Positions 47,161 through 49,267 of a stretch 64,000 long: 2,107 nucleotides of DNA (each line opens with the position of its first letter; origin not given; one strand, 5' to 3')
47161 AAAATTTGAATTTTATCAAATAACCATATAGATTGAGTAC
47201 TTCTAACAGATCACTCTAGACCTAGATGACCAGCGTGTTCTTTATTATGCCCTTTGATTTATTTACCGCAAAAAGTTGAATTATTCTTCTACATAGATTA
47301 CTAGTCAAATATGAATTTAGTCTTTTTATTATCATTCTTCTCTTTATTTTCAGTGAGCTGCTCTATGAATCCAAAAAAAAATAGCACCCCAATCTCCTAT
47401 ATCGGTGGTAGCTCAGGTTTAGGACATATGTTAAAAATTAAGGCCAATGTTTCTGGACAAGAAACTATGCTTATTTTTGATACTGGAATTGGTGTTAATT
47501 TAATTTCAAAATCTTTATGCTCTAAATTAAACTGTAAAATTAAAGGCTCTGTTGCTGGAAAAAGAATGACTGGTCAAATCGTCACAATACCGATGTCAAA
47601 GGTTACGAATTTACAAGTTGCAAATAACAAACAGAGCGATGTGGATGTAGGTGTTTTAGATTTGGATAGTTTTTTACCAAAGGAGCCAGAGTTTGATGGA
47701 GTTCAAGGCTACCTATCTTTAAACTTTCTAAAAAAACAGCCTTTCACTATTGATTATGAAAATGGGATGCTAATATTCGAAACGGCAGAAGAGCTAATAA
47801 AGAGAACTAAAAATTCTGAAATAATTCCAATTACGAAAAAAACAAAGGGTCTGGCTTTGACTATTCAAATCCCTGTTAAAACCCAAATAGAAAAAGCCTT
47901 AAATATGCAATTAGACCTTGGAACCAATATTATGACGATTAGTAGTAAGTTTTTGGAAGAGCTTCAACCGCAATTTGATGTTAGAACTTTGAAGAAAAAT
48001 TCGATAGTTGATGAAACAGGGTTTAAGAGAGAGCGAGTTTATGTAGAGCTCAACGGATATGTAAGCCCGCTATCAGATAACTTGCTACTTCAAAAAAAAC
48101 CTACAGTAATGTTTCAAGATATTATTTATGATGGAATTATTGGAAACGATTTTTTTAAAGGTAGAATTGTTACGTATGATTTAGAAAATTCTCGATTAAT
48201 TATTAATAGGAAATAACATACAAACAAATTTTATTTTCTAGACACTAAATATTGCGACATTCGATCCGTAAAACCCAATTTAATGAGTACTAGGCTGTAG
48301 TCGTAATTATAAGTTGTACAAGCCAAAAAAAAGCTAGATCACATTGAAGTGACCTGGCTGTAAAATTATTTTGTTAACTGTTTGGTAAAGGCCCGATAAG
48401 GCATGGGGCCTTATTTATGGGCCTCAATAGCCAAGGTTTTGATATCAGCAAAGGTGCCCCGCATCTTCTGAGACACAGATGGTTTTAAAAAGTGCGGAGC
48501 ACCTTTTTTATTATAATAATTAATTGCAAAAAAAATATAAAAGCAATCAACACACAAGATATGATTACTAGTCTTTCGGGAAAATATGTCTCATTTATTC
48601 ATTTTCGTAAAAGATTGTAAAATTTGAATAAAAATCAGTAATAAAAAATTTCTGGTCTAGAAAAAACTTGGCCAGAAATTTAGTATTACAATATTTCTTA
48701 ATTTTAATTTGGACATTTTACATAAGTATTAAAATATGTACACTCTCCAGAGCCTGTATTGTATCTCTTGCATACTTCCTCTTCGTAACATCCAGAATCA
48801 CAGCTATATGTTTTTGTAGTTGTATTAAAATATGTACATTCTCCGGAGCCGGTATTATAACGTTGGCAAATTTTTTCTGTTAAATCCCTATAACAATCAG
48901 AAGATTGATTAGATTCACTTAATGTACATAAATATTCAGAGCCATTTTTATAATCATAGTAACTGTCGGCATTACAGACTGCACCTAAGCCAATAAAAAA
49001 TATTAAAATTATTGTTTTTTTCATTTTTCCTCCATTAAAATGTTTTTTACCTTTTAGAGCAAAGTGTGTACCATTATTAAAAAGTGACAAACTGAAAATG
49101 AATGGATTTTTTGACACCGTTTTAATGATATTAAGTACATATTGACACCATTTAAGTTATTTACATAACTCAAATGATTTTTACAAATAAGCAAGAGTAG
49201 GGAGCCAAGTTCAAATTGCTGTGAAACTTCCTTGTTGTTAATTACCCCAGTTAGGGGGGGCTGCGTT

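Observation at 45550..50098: Eight copies of an unclassified ~45-60 nt element, each immediately 3' of a short ORF, giving a cassette-like array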

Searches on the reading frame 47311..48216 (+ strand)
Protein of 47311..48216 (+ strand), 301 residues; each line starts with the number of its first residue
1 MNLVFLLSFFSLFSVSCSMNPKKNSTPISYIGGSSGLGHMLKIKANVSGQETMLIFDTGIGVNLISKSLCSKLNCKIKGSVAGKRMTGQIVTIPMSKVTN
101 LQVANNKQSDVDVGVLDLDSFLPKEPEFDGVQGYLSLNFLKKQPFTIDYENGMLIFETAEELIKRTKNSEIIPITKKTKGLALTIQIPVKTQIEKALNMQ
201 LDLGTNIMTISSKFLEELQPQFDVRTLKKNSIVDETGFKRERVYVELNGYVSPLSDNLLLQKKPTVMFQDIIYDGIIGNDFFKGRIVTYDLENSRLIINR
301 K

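Call 25: search_protein_families(library=pfam, proteins=[window:47311-48216:+], max_evalue=0.01)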
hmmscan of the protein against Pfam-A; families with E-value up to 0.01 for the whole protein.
window:47311-48216:+ (301 aa): 2 families
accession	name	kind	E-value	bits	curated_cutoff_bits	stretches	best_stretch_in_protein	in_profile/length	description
PF13650.11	Asp_protease_2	-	7.1e-09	36.7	24.3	1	43-124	1-78/90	Aspartyl protease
PF13975.11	gag-asp_proteas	-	5.6e-07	30.5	28.2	1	43-117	1-77/92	gag-polyprotein putative aspartyl protease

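Call 43: find_homologous_proteins(query=window:47311-48216:+)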
Query window:47311-48216:+ (301 aa): 82 proteins with E <= 0.001 among 810 candidates.
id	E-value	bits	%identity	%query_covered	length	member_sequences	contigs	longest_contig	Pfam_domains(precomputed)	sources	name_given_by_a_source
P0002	1.5e-178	610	100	94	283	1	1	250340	PF13650.12,PF13975.12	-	-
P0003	1.9e-156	537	87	94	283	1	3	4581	PF13650.12,PF13975.12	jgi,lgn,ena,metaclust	metaclust:\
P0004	4.7e-127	441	68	99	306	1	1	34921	PF13650.12,PF13975.12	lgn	-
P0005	2.7e-108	379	60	98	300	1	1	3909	PF13650.12,PF13975.12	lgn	-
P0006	2.3e-107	376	60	99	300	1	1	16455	PF13650.12,PF13975.12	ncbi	-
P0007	4.1e-107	375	64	93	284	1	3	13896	PF13650.12,PF13975.12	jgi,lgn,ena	jgi:hypothetical protein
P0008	1.3e-102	361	60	90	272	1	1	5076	PF13650.12,PF13975.12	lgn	-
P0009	1.5e-102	360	58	100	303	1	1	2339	PF13650.12,PF13975.12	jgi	-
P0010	3.9e-102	359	57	100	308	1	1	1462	PF13650.12,PF13975.12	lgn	-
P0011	6.0e-101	355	65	87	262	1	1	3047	PF13650.12,PF13975.12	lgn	-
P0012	3.1e-95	336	61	87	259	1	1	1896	PF13650.12,PF13975.12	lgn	-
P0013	9.0e-92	325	54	94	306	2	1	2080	PF13650.12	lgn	-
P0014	1.4e-73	265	58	71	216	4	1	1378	-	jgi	jgi:hypothetical protein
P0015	1.1e-71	259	47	93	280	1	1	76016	PF13650.12,PF13975.12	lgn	-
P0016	5.6e-65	237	44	90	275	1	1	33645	PF13650.12,PF13975.12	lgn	-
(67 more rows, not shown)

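Call 44: find_encoding_contigs(protein=P0003, flank=10000, max_places=6)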
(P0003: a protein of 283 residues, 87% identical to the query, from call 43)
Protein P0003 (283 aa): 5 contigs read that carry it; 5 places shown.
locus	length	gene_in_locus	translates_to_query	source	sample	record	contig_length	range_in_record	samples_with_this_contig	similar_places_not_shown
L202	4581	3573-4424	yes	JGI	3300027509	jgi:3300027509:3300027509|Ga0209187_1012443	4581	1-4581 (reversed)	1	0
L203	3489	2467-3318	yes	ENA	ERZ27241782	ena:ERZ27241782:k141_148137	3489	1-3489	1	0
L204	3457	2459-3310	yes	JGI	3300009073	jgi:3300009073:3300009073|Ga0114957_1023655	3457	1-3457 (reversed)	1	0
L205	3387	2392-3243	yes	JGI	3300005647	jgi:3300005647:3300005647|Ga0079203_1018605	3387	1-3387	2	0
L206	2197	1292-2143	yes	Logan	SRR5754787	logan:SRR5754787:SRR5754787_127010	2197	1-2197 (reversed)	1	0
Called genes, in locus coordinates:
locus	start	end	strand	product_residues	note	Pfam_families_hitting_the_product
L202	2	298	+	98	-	?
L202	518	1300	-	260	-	PF14319:Zn_Tnp_IS91, PF04986:Y2_Tnp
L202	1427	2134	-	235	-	PF13495:Phage_int_SAM_4, PF00589:Phage_integrase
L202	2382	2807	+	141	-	-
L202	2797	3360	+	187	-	PF00300:His_Phos_1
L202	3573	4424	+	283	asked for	PF13650:Asp_protease_2 (weak), PF13975:gag-asp_proteas (weak)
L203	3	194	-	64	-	?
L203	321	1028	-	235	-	PF13495:Phage_int_SAM_4, PF00589:Phage_integrase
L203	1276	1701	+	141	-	-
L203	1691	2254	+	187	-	PF00300:His_Phos_1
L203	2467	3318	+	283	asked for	PF13650:Asp_protease_2 (weak), PF13975:gag-asp_proteas (weak)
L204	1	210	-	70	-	?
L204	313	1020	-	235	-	PF13495:Phage_int_SAM_4, PF00589:Phage_integrase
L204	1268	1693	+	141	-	-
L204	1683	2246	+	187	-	PF00300:His_Phos_1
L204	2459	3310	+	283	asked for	PF13650:Asp_protease_2 (weak), PF13975:gag-asp_proteas (weak)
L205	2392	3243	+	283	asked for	PF13650:Asp_protease_2 (weak), PF13975:gag-asp_proteas (weak)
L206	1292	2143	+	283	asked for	PF13650:Asp_protease_2 (weak), PF13975:gag-asp_proteas (weak)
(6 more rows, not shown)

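Call 45: find_encoding_contigs(protein=P0004, flank=10000, max_places=4)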
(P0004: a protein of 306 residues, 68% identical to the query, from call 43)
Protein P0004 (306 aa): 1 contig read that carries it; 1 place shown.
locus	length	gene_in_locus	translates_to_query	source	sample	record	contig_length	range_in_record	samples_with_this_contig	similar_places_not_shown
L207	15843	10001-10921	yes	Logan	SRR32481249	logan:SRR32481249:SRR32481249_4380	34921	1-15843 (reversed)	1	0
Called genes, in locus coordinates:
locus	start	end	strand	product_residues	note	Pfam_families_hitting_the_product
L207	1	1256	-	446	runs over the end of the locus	PF00158:Sigma54_activat, PF01078:Mg_chelatase (weak), PF14532:Sigma54_activ_2, PF07728:AAA_5, PF25601:AAA_lid_14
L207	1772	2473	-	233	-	PF02517:Rce1-like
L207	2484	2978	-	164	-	PF13302:Acetyltransf_3, PF00583:Acetyltransf_1, PF13420:Acetyltransf_4, PF13673:Acetyltransf_10, PF13508:Acetyltransf_7, PF08445:FR47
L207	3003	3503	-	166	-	-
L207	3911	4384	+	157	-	PF04297:UPF0122 (weak), PF08281:Sigma70_r4_2 (weak), PF04545:Sigma70_r4, PF13384:HTH_23 (weak)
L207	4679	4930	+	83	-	PF08281:Sigma70_r4_2, PF04545:Sigma70_r4 (weak)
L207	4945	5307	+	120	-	-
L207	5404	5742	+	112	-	-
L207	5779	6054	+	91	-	PF04956:TrbC, PF18895:T4SS_pilin (weak)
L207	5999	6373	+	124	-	-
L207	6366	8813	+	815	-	PF11130:TraC_F_IV, PF27097:VirB4_TrbE_N (faint), PF19044:P-loop_TraG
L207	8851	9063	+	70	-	-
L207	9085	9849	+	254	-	PF00589:Phage_integrase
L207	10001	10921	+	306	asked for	PF13650:Asp_protease_2 (weak), PF13975:gag-asp_proteas (faint)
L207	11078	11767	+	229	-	-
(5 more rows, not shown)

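Call 55: find_encoding_contigs(protein=P0007, flank=10000, max_places=3)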
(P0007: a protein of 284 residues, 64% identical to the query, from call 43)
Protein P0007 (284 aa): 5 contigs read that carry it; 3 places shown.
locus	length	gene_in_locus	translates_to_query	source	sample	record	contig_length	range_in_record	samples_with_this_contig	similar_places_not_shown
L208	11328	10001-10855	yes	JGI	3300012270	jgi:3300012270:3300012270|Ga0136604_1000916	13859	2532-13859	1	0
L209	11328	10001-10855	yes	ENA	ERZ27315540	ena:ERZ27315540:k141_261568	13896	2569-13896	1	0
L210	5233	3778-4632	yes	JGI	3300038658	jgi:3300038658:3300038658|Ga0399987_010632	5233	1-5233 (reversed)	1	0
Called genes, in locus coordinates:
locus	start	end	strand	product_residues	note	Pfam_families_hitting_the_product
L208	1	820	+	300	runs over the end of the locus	-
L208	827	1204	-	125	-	PF13442:Cytochrome_CBB3 (weak)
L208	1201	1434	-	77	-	-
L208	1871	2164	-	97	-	-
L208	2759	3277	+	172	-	-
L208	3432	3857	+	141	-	-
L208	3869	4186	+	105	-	PF00436:SSB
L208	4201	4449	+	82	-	PF12728:HTH_17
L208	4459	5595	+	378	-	PF00589:Phage_integrase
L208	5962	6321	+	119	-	-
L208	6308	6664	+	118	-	-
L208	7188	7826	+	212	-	PF01381:HTH_3, PF12844:HTH_19 (faint), PF13560:HTH_31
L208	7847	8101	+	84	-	-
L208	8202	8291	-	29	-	-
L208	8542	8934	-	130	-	PF00872:Transposase_mut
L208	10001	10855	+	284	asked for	PF13650:Asp_protease_2 (weak), PF13975:gag-asp_proteas (faint)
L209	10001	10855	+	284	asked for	PF13650:Asp_protease_2 (weak), PF13975:gag-asp_proteas (faint)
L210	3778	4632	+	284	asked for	PF13650:Asp_protease_2 (weak), PF13975:gag-asp_proteas (faint)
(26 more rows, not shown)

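Call 56: find_encoding_contigs(protein=P0006, flank=10000, max_places=3)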
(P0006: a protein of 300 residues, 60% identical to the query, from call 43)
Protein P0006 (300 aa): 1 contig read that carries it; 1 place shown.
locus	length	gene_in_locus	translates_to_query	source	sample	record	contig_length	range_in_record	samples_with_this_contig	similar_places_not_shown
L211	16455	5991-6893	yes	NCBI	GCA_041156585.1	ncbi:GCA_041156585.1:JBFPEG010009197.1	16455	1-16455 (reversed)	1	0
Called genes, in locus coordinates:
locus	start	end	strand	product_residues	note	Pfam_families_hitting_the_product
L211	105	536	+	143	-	PF17783:WHD_CvfB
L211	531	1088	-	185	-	PF01612:DNA_pol_A_exo1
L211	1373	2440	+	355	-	PF00487:FA_desaturase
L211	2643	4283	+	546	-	PF04616:Glyco_hydro_43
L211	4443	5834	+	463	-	PF03462:PCRF, PF00472:RF-1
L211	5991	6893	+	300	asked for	PF13650:Asp_protease_2 (weak), PF13975:gag-asp_proteas (faint)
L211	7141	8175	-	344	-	PF00762:Ferrochelatase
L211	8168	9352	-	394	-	-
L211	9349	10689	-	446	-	PF04055:Radical_SAM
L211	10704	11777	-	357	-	PF01208:URO-D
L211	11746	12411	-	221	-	PF00072:Response_reg, PF00486:Trans_reg_C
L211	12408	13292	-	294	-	PF02518:HATPase_c (weak)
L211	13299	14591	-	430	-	PF00202:Aminotran_3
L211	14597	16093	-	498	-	PF01379:Porphobil_deam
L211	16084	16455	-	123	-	?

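Call 72: find_encoding_contigs(protein=P0011, flank=10000, max_places=3)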
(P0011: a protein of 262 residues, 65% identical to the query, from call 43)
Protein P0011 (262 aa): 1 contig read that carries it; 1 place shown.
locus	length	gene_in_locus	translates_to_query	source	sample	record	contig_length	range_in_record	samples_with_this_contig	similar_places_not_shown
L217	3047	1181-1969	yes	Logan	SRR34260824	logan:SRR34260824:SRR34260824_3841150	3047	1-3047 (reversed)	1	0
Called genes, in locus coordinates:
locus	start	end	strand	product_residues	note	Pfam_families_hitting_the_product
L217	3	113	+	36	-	?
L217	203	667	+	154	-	-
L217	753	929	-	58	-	PF02810:SEC-C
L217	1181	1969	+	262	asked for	PF13650:Asp_protease_2 (weak), PF13975:gag-asp_proteas (faint)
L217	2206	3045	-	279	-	?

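Call 73: find_encoding_contigs(protein=P0008, flank=10000, max_places=3)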
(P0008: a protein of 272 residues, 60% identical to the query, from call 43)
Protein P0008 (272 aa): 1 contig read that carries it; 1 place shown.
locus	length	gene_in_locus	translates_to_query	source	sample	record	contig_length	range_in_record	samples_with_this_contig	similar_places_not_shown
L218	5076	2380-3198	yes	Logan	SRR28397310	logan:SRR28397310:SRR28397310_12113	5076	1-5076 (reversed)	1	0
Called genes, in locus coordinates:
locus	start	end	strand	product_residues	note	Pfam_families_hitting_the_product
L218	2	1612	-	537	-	?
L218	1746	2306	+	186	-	PF00293:NUDIX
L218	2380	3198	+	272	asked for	PF13650:Asp_protease_2, PF13975:gag-asp_proteas (weak)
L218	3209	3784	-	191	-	PF13489:Methyltransf_23, PF13847:Methyltransf_31, PF08241:Methyltransf_11, PF08242:Methyltransf_12, PF13649:Methyltransf_25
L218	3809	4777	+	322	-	PF13395:HNH_4 (faint)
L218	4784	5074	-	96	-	?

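Call 101: search_protein_families(library=pfam, proteins=[L202:2382-2807:+], max_evalue=0.01)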
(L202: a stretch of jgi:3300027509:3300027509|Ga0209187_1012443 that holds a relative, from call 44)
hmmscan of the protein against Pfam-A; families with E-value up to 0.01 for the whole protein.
L202:2382-2807:+ (141 aa): 3 families
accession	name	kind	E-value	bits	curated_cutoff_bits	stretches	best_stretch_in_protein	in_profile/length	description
PF13577.12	SnoaL_4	-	0.00016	22.1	24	1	4-130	8-122/126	SnoaL-like domain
PF14534.12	DUF4440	-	0.00036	21.4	25.2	0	5-34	1-30/107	Domain of unknown function (DUF4440)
PF12680.13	SnoaL_2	-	0.0016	19.5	27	1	14-39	6-30/102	SnoaL-like domain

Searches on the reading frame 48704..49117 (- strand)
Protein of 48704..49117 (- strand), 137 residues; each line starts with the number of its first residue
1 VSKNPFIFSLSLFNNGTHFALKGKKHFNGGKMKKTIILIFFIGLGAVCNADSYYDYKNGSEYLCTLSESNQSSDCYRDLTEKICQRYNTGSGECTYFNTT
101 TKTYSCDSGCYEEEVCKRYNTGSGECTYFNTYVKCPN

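Call 25: search_protein_families(library=pfam, proteins=[window:48704-49117:-], max_evalue=0.01)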
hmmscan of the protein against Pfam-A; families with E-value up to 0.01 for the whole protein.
window:48704-49117:- (137 aa): 1 family
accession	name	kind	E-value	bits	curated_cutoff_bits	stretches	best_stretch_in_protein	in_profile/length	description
PF20697.3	NTase-conflict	-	0.0092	15.9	24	1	33-87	180-232/259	Pol beta superfamily nucleotidyltransferase in conflict systems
